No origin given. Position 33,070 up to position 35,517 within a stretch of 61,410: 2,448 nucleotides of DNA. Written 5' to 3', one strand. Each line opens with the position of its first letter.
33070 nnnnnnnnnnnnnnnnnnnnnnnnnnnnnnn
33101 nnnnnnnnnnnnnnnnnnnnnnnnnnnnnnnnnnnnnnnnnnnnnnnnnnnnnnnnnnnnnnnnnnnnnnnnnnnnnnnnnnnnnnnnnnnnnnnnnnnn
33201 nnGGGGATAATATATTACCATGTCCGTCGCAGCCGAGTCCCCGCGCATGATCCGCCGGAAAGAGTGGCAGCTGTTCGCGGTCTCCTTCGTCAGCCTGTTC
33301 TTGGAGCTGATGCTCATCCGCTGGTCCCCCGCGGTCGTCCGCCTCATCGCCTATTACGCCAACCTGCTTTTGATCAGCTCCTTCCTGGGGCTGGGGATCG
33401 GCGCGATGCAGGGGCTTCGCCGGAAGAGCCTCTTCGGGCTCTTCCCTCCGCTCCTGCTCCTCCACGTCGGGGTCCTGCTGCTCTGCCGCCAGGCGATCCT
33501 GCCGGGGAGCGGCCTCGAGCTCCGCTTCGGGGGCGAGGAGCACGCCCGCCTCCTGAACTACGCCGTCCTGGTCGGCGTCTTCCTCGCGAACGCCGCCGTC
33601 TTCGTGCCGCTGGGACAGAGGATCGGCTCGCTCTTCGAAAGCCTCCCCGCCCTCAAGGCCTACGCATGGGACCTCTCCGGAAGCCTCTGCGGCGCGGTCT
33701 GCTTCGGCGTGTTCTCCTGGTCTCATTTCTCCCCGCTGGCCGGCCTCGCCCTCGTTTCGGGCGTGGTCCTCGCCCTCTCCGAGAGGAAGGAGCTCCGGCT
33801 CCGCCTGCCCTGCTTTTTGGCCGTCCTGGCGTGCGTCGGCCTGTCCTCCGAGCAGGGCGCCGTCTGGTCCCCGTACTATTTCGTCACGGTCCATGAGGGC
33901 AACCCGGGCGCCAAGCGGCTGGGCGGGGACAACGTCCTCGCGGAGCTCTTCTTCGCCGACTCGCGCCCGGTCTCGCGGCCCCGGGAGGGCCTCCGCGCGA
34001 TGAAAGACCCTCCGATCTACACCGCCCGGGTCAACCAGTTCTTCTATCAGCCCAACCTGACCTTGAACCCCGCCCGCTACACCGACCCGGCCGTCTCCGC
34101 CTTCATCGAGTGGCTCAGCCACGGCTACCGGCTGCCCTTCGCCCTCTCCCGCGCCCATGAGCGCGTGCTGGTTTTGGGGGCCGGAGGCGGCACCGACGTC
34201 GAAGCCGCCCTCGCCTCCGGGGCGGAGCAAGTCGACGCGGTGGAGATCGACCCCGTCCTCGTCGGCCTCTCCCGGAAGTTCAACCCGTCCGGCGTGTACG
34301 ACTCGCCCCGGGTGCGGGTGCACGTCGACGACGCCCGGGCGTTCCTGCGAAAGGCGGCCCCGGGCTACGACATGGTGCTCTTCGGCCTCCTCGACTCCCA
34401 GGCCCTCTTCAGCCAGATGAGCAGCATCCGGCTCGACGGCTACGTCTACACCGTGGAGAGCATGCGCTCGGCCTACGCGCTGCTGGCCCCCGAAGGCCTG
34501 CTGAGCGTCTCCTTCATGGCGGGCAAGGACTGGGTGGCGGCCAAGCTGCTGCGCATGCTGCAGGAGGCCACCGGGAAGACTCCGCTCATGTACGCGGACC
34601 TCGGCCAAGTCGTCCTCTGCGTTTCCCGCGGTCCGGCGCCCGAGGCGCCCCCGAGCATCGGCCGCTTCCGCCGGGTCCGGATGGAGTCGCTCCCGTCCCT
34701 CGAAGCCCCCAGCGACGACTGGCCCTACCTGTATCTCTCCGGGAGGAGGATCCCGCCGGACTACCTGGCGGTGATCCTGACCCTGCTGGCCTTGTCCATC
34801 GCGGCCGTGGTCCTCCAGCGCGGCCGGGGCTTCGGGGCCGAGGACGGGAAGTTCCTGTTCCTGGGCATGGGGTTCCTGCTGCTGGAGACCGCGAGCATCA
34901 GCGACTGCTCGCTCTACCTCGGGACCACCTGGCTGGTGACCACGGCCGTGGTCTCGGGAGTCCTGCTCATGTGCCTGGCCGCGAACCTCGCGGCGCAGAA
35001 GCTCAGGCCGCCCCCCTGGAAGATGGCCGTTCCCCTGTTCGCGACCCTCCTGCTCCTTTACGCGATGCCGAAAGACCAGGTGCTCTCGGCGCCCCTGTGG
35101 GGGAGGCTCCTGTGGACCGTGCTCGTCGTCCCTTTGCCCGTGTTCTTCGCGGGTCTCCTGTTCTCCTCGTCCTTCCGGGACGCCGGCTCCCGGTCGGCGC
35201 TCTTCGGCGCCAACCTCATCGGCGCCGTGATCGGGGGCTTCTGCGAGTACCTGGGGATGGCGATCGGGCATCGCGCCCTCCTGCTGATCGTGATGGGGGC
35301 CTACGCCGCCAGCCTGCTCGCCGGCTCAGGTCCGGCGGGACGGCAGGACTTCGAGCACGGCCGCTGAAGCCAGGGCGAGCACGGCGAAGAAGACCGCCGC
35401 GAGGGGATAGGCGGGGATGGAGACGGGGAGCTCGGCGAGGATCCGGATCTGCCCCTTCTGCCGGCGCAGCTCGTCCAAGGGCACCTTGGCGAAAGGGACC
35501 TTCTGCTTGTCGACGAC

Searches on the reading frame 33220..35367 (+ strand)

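Call 5: search_protein_families(library=pfam, proteins=[window:33220-35367:+], max_evalue=0.01)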
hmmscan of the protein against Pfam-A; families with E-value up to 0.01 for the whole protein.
window:33220-35367:+ (715 aa): 1 family
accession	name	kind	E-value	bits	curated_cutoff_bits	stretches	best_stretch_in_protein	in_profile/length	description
PF01564.23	Spermine_synth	-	1.6e-07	31.5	22.9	1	308-397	14-105/186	Spermine/spermidine synthase domain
